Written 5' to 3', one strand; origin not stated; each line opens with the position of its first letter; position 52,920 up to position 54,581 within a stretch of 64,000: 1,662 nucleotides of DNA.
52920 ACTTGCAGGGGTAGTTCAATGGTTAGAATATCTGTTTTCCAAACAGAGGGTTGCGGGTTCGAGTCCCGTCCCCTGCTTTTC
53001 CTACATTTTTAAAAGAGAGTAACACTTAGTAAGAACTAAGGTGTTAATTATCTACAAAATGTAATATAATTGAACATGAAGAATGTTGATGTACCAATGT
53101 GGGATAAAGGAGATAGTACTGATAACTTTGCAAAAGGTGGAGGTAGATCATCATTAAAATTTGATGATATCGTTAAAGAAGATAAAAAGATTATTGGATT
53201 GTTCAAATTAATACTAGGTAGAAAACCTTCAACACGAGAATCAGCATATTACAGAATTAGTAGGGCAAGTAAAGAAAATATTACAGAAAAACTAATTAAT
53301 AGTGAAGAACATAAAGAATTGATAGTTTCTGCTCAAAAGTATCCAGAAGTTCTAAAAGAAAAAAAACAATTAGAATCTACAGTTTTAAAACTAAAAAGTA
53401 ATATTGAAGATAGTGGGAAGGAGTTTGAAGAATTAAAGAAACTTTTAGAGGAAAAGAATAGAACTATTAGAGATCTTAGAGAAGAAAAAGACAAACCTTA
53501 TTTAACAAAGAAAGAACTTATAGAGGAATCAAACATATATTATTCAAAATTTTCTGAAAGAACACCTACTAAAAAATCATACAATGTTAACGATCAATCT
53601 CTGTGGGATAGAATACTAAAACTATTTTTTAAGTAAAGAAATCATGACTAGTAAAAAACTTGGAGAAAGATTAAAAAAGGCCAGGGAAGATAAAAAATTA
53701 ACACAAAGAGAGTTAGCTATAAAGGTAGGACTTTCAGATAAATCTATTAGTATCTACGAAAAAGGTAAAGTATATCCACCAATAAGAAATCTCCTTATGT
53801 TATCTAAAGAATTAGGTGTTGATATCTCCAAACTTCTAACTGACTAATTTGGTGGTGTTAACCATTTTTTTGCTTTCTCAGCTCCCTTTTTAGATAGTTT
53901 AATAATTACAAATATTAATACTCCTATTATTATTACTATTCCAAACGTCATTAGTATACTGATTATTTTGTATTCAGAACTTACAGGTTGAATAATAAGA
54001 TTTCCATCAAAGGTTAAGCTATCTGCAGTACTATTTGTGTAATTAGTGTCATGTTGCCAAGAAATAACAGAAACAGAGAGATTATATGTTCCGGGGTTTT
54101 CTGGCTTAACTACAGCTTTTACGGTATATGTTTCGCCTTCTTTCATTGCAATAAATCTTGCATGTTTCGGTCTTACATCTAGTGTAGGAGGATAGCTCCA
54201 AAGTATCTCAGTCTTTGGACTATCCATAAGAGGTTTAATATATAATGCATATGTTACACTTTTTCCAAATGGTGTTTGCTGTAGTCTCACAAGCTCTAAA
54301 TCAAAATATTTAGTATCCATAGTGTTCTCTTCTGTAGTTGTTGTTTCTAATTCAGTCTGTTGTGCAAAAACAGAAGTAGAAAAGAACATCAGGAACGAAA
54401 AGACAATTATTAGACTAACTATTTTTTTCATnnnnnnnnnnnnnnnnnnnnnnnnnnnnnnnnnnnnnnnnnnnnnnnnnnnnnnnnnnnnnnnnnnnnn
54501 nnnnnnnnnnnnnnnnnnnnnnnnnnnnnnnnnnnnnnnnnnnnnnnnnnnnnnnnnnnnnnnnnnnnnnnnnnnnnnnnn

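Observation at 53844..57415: Overlapping four-gene operon of secreted and odd-fold proteins (TGase-like without Cys, cupin-PGI-like without metal ligands) beside an XRE regulator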

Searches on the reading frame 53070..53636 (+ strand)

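Call 4: search_protein_families(library=pfam, proteins=[window:53070-53636:+], max_evalue=1)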
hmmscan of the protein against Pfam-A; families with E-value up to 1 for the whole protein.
window:53070-53636:+ (188 aa): 5 families
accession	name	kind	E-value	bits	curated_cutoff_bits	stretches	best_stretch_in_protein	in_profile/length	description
PF20651.3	EXOC6_Sec15_N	-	0.056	13.8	27.2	1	68-138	9-78/170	Exocyst complex component EXOC6/Sec15, N-terminal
PF24656.1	CEPT76_peptidase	-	0.16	12.6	27.8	1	139-181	78-120/121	CEP76 peptidase-like domain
PF08702.15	Fib_alpha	-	0.2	12.3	29.9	1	81-139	66-124/143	Fibrinogen alpha/beta chain family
PF03462.23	PCRF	-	0.32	11.2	24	1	73-144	6-76/194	PCRF domain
PF16523.10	betaPIX_CC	-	0.44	10.9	26.8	1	75-137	4-66/85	betaPIX coiled coil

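Call 5: search_protein_families(library=ncbifam, proteins=[window:53070-53636:+], max_evalue=1)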
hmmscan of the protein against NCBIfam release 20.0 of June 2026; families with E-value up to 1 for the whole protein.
window:53070-53636:+ (188 aa): 2 families
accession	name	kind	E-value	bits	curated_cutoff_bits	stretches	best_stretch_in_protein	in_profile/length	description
NF041647.1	ABC_perm_CPBP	equivalog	0.09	11.5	435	1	55-142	76-162/636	ABC transporter permease subunit/CPBP intramembrane protease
NF042955.1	Ppl_antiphage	equivalog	0.18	9.7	1000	1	64-148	520-604/882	anti-phage protein Ppl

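Call 47: search_protein_families(library=padloc, proteins=[window:53070-53636:+], max_evalue=0.1)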
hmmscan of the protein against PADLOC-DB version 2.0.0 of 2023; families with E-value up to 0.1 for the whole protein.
window:53070-53636:+ (188 aa): 1 family
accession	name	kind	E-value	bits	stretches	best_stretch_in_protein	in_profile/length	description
PDLC01940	CARF8--CARF_CSX16_TM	-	0.033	11.2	1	27-122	26-120/390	-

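Call 90: search_protein_families(library=phrogs, proteins=[window:53070-53636:+], max_evalue=0.01)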
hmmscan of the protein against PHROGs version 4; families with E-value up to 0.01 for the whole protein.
window:53070-53636:+ (188 aa): 1 family
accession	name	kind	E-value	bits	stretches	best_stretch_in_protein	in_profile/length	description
phrog_2619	-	unknown function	0.0024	19.1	1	87-145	51-103/124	-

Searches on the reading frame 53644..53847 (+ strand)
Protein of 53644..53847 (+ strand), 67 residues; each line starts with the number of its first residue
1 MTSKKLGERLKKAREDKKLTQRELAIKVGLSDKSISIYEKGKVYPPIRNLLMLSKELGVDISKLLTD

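Call 4: search_protein_families(library=pfam, proteins=[window:53644-53847:+], max_evalue=1)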
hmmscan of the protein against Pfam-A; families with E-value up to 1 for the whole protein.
window:53644-53847:+ (67 aa): 10 families
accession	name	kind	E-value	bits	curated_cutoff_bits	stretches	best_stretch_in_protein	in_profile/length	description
PF12844.13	HTH_19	-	1.3e-14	54.2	30.2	1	7-66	1-60/64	Helix-turn-helix domain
PF01381.28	HTH_3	-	6.5e-12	45.8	23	1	10-64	1-55/55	Helix-turn-helix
PF13560.12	HTH_31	-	3.9e-08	33.9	27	1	6-58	2-55/64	Helix-turn-helix domain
PF13443.12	HTH_26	-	9.3e-08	32.7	22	1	9-66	1-59/63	Cro/C1-type HTH DNA-binding domain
PF15731.11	MqsA_antitoxin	-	0.0031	18.1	30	1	7-52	71-116/131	Antitoxin component of bacterial toxin-antitoxin system, MqsA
PF13412.12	HTH_24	-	0.005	16.8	21.9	1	15-35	14-34/48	Winged helix-turn-helix DNA-binding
PF07022.19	Phage_CI_repr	-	0.014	16.1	22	1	19-66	12-59/65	Bacteriophage CI repressor helix-turn-helix domain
PF13413.12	HTH_25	-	0.03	14.6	24.6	1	9-35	1-27/62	Helix-turn-helix domain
PF13744.12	HTH_37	-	0.033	14.4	27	1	6-44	19-57/80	Helix-turn-helix domain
PF14544.11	DUF4443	-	0.18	12.2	27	1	13-57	15-61/100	Domain of unknown function (DUF4443)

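Call 5: search_protein_families(library=ncbifam, proteins=[window:53644-53847:+], max_evalue=1)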
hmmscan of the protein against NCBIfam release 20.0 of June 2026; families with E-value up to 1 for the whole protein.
window:53644-53847:+ (67 aa): 18 families
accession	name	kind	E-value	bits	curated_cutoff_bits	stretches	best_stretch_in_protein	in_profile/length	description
NF041951.1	phage_RstR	subfamily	1e-10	41.8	80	1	5-65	2-62/108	RstR family transcriptional repressor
NF047948.1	male_kill_WMK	equivalog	2e-10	40.6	300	1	3-65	160-222/300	WO male-killing family protein Wmk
TIGR03070.1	couple_hipB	subfamily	2e-09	37.3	71.65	1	4-60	1-57/58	type II toxin-antitoxin system Y4mF family antitoxin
NF007257.0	PRK09706.1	subfamily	6.2e-09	35.8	101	1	1-58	1-58/135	transcriptional repressor DicA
NF007408.0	PRK09943.1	equivalog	3.1e-07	30.1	211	1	5-65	5-67/185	HTH-type transcriptional regulator PuuR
TIGR00270.2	TIGR00270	equivalog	4.2e-07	29.9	110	1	7-62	77-132/159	multiprotein bridging factor aMBF1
TIGR03830.1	CxxCG_CxxCG_HTH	subfamily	5.7e-07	29.4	61.8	1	6-53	66-115/127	type II TA system antitoxin MqsA family protein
NF006015.0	PRK08154.1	subfamily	6.7e-07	28.8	204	1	4-67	29-92/314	anaerobic benzoate catabolism transcriptional regulator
NF003162.0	PRK04140.1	equivalog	2.1e-06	27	263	1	7-63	128-184/317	transcriptional regulator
NF052239.1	antitox_spr1629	equivalog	3.9e-06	26.2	335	1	6-61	3-58/377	spr1629 family repressor/antitoxin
NF041575.1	antitoxPezA_Strep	equivalog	0.00015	21.7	290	1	6-42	2-38/158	type II toxin-antitoxin system antitoxin PezA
NF007271.0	PRK09726.1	equivalog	0.00017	21.5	79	1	4-41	11-48/88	type II toxin-antitoxin system antitoxin HipB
NF058600.1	TransRegSco1979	equivalog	0.016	14.2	350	1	6-60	9-63/280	Sco1979 family transcriptional regulator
NF010465.0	PRK13890.1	equivalog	0.018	15.1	96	1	13-65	13-65/121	conjugal transfer protein TrbA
NF038139.1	Reg_Aceta_RamB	equivalog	0.042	12.5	700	1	6-62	3-59/465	acetate metabolism transcriptional regulator RamB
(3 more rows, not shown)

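Call 47: search_protein_families(library=padloc, proteins=[window:53644-53847:+], max_evalue=0.1)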
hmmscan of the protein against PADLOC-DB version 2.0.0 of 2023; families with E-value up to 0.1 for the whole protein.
window:53644-53847:+ (67 aa): 24 families
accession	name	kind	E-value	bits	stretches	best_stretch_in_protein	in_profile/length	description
PDLC03947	RmrA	-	5.2e-11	40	1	3-58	9-64/383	-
PDLC03954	RmrA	-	6.7e-11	39.7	1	6-66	11-71/380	-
PDLC03952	RmrA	-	1.6e-10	38.4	1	7-61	24-78/395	-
PDLC02926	HTH_VI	-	3.8e-10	37.9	1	5-65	1-61/92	-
PDLC04142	capH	-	1.1e-09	37.3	1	3-65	4-66/103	capH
PDLC03944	RmrA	-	4e-09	34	1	6-58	7-59/384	-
PDLC03949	RmrA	-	4.8e-09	33.6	1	8-61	5-58/363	-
PDLC03951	RmrA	-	1.4e-08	32.1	1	7-65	10-68/400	-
PDLC03665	Control_protein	-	3.6e-07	28.3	1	6-65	9-69/77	control protein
PDLC03948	RmrA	-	7e-07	26.5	1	6-64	9-67/397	-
PDLC03945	RmrA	-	3.8e-06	24.3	1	7-61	4-58/394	-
PDLC03667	Control_protein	-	2.7e-05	22.4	1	8-64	4-64/101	control protein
PDLC03955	RmrA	-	3.4e-05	21.3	1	8-60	23-75/371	-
PDLC03946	RmrA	-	7.3e-05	19.7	1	8-56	5-53/357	-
PDLC04775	PDC-M69A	-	0.00015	20.2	1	4-66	6-68/113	-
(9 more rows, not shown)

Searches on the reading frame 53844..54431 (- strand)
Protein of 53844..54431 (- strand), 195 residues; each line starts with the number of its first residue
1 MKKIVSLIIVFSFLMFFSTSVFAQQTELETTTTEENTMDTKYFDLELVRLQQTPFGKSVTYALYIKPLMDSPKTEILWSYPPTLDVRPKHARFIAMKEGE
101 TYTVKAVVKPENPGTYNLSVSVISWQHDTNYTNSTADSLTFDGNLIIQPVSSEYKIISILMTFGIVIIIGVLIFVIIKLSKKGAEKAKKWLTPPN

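Call 4: search_protein_families(library=pfam, proteins=[window:53844-54431:-], max_evalue=1)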
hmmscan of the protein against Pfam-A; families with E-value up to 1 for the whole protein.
window:53844-54431:- (195 aa): 1 family
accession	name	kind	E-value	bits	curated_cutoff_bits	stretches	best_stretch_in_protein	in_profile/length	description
PF22060.2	Cep192_D1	-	0.14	12.4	27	1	101-130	74-103/123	Cep192 domain 1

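Call 5: search_protein_families(library=ncbifam, proteins=[window:53844-54431:-], max_evalue=1)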
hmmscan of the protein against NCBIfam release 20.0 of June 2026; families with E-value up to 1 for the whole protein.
window:53844-54431:- (195 aa): 4 families
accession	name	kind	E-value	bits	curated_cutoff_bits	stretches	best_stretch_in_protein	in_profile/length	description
NF053819.1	EF0750_LPXTG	subfamily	0.019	15.5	47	1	1-31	1-35/105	EF2685/EF0750 family sortase-dependent surface protein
NF040942.2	hypo_ExtJ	equivalog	0.019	15.4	52.5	1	1-27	1-27/77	selenite/tellurite reduction operon protein ExtJ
NF041742.1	WGxxGxxG_fam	subfamily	0.1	13.2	35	1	1-40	1-41/69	WGxxGxxG family protein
NF045849.1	ICE_MMCAP2_0565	equivalog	0.4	10.4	40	1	152-191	12-53/80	Mbov_0395 family pilin-like conjugal transfer protein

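Call 47: search_protein_families(library=padloc, proteins=[window:53844-54431:-], max_evalue=0.1)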
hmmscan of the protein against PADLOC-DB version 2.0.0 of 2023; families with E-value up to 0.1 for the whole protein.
window:53844-54431:- (195 aa): 0 families

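Call 90: search_protein_families(library=phrogs, proteins=[window:53844-54431:-], max_evalue=0.01)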
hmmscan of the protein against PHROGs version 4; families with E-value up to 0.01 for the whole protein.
window:53844-54431:- (195 aa): 0 families
